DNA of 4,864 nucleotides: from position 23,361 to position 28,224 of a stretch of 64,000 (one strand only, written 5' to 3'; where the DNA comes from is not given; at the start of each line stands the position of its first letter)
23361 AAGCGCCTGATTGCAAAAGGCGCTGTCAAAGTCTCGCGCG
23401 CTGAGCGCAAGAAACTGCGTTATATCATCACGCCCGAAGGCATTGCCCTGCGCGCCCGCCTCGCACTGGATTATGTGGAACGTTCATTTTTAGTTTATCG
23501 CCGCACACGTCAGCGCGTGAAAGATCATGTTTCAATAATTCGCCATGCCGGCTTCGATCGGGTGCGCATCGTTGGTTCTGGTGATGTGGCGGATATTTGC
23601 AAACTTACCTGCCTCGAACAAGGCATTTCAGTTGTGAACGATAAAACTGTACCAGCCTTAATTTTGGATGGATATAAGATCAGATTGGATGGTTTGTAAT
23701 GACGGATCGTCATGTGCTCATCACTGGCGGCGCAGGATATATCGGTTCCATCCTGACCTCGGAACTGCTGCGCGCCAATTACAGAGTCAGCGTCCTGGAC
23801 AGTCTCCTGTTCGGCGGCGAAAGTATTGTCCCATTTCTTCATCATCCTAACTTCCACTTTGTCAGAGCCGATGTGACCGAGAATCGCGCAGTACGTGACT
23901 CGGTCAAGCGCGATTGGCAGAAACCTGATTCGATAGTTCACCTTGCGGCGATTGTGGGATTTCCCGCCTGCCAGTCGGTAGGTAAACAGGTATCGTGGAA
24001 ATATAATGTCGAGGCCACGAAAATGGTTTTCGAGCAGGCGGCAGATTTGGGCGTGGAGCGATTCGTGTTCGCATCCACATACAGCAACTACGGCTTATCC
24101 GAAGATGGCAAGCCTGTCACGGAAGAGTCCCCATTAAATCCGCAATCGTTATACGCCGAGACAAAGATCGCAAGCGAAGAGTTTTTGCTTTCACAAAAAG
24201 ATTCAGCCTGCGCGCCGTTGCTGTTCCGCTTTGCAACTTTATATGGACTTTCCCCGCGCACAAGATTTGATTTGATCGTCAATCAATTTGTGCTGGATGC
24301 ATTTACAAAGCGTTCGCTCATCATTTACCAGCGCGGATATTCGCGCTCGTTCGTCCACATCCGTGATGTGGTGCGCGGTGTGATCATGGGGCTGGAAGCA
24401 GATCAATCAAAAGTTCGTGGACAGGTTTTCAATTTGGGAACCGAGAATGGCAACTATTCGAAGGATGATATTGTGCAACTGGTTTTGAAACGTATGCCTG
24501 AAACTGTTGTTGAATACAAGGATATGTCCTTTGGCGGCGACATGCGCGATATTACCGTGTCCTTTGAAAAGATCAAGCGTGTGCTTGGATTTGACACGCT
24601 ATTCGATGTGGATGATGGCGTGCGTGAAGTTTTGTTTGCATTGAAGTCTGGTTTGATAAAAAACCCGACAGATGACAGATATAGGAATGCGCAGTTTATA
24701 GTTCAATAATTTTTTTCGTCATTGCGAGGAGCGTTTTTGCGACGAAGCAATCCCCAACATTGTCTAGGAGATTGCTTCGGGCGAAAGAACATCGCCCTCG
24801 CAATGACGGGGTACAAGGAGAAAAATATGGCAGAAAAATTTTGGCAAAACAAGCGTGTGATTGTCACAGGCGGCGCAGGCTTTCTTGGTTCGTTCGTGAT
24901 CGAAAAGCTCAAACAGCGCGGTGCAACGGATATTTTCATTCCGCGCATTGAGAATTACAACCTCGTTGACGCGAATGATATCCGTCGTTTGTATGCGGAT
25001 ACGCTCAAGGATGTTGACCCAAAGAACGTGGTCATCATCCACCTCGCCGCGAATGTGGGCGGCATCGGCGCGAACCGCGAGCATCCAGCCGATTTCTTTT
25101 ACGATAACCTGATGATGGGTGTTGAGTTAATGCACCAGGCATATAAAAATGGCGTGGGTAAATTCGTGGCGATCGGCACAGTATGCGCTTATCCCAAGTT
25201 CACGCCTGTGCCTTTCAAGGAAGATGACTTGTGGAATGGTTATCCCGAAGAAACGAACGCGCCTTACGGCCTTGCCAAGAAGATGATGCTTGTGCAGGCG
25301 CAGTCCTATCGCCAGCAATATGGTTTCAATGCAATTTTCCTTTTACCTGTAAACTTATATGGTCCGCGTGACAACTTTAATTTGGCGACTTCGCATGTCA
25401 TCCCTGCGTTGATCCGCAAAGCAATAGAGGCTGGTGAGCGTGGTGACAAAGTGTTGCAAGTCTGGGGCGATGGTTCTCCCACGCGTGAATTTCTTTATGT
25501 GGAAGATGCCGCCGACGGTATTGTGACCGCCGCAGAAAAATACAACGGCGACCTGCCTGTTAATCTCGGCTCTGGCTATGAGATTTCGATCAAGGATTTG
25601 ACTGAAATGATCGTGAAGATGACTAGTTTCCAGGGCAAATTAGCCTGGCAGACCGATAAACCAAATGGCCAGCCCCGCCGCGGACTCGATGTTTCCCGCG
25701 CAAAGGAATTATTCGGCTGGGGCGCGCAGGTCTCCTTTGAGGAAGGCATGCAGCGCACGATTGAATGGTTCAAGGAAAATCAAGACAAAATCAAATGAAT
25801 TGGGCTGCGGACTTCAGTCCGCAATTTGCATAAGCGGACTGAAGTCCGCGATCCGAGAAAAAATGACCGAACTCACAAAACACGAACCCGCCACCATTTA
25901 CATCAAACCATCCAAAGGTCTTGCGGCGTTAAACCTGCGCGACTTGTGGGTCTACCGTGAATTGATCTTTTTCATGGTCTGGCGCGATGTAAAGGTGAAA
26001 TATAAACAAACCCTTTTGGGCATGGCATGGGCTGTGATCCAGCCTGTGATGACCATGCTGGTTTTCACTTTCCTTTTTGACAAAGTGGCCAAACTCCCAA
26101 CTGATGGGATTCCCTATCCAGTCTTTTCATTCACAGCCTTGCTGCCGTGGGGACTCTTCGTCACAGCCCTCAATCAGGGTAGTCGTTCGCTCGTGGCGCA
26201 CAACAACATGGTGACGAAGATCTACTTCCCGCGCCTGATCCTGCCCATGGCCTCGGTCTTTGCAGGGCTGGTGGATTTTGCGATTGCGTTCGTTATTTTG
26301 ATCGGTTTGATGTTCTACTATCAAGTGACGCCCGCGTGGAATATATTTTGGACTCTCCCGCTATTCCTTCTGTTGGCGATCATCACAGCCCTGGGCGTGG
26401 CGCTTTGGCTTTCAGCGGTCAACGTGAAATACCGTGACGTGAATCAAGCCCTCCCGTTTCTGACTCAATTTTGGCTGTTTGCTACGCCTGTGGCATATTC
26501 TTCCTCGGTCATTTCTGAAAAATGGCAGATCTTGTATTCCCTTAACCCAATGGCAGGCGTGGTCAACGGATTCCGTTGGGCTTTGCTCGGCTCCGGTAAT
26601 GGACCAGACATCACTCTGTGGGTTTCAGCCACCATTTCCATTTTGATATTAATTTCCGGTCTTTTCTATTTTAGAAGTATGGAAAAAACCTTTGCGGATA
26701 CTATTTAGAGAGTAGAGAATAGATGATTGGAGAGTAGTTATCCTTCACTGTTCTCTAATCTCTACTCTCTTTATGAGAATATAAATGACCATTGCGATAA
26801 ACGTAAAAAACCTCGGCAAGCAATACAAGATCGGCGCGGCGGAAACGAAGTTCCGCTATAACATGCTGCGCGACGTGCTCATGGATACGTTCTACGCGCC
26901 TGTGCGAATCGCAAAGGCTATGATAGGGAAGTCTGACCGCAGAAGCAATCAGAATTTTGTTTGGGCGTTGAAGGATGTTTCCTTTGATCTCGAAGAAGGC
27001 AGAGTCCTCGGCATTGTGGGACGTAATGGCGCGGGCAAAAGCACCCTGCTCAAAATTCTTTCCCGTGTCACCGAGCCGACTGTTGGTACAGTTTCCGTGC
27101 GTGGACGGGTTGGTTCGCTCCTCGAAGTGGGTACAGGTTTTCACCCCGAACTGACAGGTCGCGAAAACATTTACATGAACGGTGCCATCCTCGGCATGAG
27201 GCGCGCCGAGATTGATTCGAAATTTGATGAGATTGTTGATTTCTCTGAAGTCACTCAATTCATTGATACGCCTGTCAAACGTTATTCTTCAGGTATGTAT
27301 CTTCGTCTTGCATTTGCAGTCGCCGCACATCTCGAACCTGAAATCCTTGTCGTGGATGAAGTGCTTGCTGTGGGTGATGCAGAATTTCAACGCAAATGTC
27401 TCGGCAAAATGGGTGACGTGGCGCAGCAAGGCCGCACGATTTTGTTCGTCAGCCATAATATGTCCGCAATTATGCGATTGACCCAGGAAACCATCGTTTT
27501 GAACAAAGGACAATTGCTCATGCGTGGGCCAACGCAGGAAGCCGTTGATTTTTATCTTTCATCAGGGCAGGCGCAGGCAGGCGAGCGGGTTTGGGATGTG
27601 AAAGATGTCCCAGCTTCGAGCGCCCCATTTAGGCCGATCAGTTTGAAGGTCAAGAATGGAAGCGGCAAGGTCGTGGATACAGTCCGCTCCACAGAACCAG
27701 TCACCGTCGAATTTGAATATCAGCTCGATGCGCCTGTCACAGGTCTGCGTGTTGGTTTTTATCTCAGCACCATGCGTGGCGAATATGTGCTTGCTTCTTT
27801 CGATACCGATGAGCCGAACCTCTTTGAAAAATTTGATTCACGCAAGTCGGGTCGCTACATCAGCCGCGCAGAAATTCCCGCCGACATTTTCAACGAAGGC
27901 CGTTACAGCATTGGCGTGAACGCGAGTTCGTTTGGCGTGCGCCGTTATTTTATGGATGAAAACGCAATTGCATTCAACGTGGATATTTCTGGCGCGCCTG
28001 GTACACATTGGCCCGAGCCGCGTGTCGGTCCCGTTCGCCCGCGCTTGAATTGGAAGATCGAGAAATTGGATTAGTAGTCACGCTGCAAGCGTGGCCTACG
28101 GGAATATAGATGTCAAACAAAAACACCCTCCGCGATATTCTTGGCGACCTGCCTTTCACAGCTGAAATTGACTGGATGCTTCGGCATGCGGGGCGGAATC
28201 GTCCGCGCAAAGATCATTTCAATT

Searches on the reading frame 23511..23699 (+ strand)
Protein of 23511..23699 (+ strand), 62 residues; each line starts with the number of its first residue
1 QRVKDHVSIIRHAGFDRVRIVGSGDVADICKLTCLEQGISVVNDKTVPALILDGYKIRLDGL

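Call 61: search_protein_families(library=pfam, proteins=[window:23511-23699:+], max_evalue=10)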
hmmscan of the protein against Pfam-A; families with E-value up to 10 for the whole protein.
window:23511-23699:+ (62 aa): 1 family
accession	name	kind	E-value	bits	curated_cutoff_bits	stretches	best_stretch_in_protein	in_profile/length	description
PF13685.12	Fe-ADH_2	-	0.0031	18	28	1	3-49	63-109/149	Iron-containing alcohol dehydrogenase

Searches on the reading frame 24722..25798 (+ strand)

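Call 41: search_protein_families(library=ncbifam, proteins=[window:24722-25798:+], max_evalue=0.00001)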
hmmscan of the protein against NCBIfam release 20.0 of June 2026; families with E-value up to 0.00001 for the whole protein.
window:24722-25798:+ (358 aa): 14 families
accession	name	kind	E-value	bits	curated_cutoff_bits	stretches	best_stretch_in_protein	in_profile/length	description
NF047922.1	GDPFucSynFcl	equivalog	1e-87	294.4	500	1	43-356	2-307/308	GDP-L-fucose synthase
TIGR01181.1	dTDP_gluc_dehyt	equivalog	2.5e-27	95.8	365.1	1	46-356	2-317/321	dTDP-glucose 4,6-dehydratase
TIGR04180.1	EDH_00030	hypoth_equivalog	8.1e-25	87.5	475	1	46-313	1-268/297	NAD-dependent 4,6-dehydratase LegB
TIGR01179.1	galE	equivalog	2.6e-23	82.4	262.3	1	45-355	1-330/332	UDP-glucose 4-epimerase GalE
NF007490.0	PRK10084.1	subfamily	6.9e-18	64.7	649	1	179-356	164-340/361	dTDP-glucose 4,6-dehydratase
TIGR02197.1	heptose_epim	equivalog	4.5e-14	52.3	274.6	1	46-309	1-268/316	ADP-glyceromanno-heptose 6-epimerase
NF007582.0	PRK10217.1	equivalog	5.7e-14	52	698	1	168-354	146-335/355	dTDP-glucose 4,6-dehydratase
NF011728.1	PRK15181.1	equivalog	1.8e-13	50.2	760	1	86-272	77-250/348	Vi polysaccharide biosynthesis UDP-N-acetylglucosaminuronic acid C-4 epimerase TviC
TIGR02622.1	CDP_4_6_dhtase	equivalog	4.5e-13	49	278.45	1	40-353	1-333/352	CDP-glucose 4,6-dehydratase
NF042422.1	oxyalk_red_OleD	equivalog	1.2e-12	47.8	580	1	45-289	2-232/329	2-alkyl-3-oxoalkanoate reductase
NF007956.0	PRK10675.1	subfamily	8.4e-10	38.3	394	1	45-352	2-331/338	UDP-glucose 4-epimerase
NF008360.0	PRK11150.1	equivalog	2.4e-08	33.5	452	1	46-300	2-253/310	ADP-glyceromanno-heptose 6-epimerase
NF042423.1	oxyalk_red_Shew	equivalog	1.3e-07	31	580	0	42-294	7-244/331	2-alkyl-3-oxoalkanoate reductase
TIGR03466.1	HpnA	hypoth_equivalog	3.1e-07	29.6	367.65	0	45-234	2-192/327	hopanoid-associated sugar epimerase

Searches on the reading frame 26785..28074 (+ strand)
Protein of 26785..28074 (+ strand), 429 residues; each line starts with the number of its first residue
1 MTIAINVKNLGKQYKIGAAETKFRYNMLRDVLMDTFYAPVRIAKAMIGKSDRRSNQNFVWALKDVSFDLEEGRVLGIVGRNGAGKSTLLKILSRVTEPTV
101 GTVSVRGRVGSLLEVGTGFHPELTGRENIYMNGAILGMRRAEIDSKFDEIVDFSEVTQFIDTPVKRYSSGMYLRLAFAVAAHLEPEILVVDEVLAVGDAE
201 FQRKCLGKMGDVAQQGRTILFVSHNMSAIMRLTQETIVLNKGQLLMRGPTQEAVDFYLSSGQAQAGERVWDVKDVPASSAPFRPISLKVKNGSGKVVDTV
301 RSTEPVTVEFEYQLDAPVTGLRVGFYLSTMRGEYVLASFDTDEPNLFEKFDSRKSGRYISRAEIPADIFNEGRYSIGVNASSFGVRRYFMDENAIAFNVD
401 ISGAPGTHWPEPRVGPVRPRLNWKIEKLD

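Call 41: search_protein_families(library=ncbifam, proteins=[window:26785-28074:+], max_evalue=0.00001)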
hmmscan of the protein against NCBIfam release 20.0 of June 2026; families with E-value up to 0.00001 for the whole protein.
window:26785-28074:+ (429 aa): 176 families (the best 25 are shown)
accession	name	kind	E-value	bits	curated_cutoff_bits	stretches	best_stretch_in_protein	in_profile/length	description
NF010065.0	PRK13545.1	equivalog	1.8e-56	192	538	1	52-257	30-234/549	teichoic acids export protein ATP-binding subunit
NF050108.1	galactan_ABC_ATP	equivalog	2.2e-53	181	400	1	52-258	35-241/244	galactan export ABC transporter ATP-binding subunit Wzt/RfbE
NF010066.0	PRK13546.1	equivalog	8.7e-49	166.3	320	1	41-252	23-229/264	teichoic acids export ABC transporter ATP-binding subunit TagH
TIGR01188.1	drrA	subfamily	8.8e-34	117.2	312.45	1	60-253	7-211/302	daunorubicin resistance ABC transporter, ATP-binding protein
TIGR04521.1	ECF_ATPase_2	equivalog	2.7e-27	95.6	330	2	128-253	105-232/279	energy-coupling factor transporter ATPase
TIGR04520.1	ECF_ATPase_1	equivalog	9.3e-24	84.3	315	2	137-252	107-222/269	energy-coupling factor transporter ATPase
NF010059.0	PRK13536.1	equivalog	3.1e-23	82.1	549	1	62-255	59-263/342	nodulation factor ABC transporter ATP-binding protein NodI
NF010060.0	PRK13537.1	equivalog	3.6e-23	81.9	521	1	61-254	30-234/314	nodulation factor ABC transporter ATP-binding protein NodI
TIGR01288.1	nodI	equivalog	4.9e-22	78.3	424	1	62-252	20-221/303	nodulation factor ABC transporter ATP-binding protein NodI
NF040933.2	ABC_arch_GlcV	equivalog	1.8e-21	76.4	450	2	119-252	94-228/357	glucose ABC transporter ATP-binding protein GlcV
TIGR01166.1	cbiO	subfamily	2.3e-21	76.2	211.8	2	60-108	6-54/190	cobalt ABC transporter, ATP-binding protein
TIGR02673.1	FtsE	equivalog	3.1e-21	76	264.85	2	57-108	13-64/214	cell division ATP-binding protein FtsE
TIGR02769.1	nickel_nikE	equivalog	7e-21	74.9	332.55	2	159-252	143-237/265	nickel import ATP-binding protein NikE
TIGR03740.1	galliderm_ABC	subfamily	9.5e-21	74.5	309.75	1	61-249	15-207/223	lantibiotic protection ABC transporter ATP-binding subunit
TIGR00968.1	3a0106s01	subfamily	1.9e-20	73.4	342.75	1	60-252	14-217/237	sulfate ABC transporter ATP-binding protein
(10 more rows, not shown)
